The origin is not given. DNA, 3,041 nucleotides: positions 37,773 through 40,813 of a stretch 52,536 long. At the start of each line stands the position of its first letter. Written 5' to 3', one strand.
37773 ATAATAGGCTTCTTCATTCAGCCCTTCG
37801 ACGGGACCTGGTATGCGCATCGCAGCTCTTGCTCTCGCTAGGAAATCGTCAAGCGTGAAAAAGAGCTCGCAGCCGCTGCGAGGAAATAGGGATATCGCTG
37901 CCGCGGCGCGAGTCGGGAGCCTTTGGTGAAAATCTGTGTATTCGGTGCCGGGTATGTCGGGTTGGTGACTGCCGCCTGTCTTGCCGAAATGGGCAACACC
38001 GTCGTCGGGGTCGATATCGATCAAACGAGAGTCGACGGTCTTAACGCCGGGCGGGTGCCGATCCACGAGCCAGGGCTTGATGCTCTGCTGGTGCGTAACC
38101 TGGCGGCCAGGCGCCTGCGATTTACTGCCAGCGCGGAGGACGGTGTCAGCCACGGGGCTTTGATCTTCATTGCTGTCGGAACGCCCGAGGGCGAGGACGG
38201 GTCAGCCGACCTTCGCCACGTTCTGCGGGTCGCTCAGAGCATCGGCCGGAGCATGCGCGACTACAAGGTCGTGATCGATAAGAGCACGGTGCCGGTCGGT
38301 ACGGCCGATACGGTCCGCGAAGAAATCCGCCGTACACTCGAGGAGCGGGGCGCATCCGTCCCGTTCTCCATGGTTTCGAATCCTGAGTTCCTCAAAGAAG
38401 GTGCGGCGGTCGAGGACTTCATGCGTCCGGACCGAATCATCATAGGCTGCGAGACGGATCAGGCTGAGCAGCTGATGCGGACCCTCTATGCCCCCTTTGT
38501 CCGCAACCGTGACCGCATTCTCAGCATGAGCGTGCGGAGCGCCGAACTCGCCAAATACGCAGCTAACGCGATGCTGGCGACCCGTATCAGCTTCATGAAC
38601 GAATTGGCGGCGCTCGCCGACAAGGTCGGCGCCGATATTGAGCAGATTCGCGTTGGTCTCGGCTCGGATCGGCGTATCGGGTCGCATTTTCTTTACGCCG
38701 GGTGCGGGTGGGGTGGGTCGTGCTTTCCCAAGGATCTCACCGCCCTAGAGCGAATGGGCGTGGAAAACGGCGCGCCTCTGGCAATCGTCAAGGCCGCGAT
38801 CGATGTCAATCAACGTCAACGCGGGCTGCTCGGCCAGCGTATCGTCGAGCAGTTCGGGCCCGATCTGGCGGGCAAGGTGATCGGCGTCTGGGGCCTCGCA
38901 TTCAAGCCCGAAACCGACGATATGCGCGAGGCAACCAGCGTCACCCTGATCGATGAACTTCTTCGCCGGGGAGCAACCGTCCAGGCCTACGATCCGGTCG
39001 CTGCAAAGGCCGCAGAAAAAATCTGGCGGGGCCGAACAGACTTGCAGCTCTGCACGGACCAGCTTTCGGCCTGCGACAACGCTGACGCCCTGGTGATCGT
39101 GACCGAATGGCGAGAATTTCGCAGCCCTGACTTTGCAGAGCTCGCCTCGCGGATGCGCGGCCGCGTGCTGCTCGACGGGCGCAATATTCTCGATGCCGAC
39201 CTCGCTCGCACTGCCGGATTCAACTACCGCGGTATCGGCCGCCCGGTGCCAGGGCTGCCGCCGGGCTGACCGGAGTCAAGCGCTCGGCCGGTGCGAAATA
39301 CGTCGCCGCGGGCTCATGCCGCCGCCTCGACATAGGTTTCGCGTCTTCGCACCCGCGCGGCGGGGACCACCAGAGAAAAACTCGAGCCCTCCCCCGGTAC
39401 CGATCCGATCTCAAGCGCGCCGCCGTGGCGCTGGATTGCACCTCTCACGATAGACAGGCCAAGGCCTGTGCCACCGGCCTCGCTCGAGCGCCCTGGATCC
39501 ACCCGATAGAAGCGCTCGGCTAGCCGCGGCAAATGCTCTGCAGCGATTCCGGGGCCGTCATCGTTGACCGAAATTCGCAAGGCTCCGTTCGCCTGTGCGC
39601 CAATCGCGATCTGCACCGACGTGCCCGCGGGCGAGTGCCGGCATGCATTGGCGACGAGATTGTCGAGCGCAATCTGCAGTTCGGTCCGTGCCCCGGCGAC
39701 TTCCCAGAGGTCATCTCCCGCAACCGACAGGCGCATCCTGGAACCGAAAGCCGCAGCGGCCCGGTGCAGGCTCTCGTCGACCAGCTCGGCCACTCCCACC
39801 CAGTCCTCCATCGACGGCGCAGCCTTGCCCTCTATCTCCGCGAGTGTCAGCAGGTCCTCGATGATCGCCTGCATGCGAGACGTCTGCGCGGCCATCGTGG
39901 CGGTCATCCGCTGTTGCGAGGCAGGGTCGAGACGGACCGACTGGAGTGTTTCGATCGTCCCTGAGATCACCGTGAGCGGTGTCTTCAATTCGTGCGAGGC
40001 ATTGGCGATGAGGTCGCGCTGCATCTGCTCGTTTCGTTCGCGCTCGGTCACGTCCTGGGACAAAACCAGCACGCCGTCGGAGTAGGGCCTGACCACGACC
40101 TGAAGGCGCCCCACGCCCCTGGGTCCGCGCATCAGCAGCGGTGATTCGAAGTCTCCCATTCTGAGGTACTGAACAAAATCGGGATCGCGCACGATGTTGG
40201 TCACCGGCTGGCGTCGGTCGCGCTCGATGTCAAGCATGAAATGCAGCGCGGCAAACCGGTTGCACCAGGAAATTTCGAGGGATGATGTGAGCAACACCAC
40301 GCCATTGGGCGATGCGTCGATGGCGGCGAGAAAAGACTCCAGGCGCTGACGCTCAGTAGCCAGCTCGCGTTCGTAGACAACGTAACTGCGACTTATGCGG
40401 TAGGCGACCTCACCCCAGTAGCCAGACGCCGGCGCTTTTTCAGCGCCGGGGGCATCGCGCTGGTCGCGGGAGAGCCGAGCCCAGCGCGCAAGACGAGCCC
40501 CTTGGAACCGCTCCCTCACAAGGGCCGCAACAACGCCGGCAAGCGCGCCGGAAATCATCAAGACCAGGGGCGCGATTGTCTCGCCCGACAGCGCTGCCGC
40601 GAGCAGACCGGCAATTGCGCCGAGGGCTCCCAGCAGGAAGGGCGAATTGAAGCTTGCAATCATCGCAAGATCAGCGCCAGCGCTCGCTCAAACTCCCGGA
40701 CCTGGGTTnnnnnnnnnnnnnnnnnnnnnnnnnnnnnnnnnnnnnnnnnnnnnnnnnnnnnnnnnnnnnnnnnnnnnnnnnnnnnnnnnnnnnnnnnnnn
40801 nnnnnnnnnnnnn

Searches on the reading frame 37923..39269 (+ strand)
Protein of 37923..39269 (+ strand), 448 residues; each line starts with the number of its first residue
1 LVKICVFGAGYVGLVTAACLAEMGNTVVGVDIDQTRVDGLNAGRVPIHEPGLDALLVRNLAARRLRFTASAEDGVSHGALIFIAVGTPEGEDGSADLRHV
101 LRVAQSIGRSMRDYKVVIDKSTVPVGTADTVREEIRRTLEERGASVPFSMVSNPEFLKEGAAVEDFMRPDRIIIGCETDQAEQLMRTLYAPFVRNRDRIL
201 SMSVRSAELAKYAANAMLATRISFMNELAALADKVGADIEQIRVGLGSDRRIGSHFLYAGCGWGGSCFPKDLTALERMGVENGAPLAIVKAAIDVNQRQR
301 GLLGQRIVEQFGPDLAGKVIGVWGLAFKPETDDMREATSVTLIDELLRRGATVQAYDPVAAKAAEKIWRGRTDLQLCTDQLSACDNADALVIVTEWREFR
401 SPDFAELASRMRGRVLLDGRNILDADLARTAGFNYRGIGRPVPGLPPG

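Call 59: search_protein_families(library=pfam, proteins=[window:37923-39269:+], max_evalue=0.00001)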
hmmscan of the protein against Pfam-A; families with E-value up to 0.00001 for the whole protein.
window:37923-39269:+ (448 aa): 3 families
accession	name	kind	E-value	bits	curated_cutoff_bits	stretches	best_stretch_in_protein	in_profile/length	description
PF03721.20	UDPG_MGDP_dh_N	-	3.8e-63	212.9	27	1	3-187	2-186/187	UDP-glucose/GDP-mannose dehydrogenase family, NAD binding domain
PF00984.24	UDPG_MGDP_dh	-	2e-34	118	25.4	1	205-297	1-93/94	UDP-glucose/GDP-mannose dehydrogenase family, central domain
PF03720.21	UDPG_MGDP_dh_C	-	5.7e-32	110.6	30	1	321-424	1-102/103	UDP-glucose/GDP-mannose dehydrogenase family, UDP binding domain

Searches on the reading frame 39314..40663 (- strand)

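Call 59: search_protein_families(library=pfam, proteins=[window:39314-40663:-], max_evalue=0.00001)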
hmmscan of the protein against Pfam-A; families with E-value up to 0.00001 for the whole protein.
window:39314-40663:- (449 aa): 3 families
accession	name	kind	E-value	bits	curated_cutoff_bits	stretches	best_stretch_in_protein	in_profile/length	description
PF02518.31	HATPase_c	-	4.8e-27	95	26.4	1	326-436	3-110/111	Histidine kinase-, DNA gyrase B-, and HSP90-like ATPase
PF00512.31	HisKA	-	5e-18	65.3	26.9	1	215-278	2-64/66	His Kinase A (phospho-acceptor) domain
PF13581.12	HATPase_c_2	-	6.4e-06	26.6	27.4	0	321-409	30-108/127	Histidine kinase-like ATPase domain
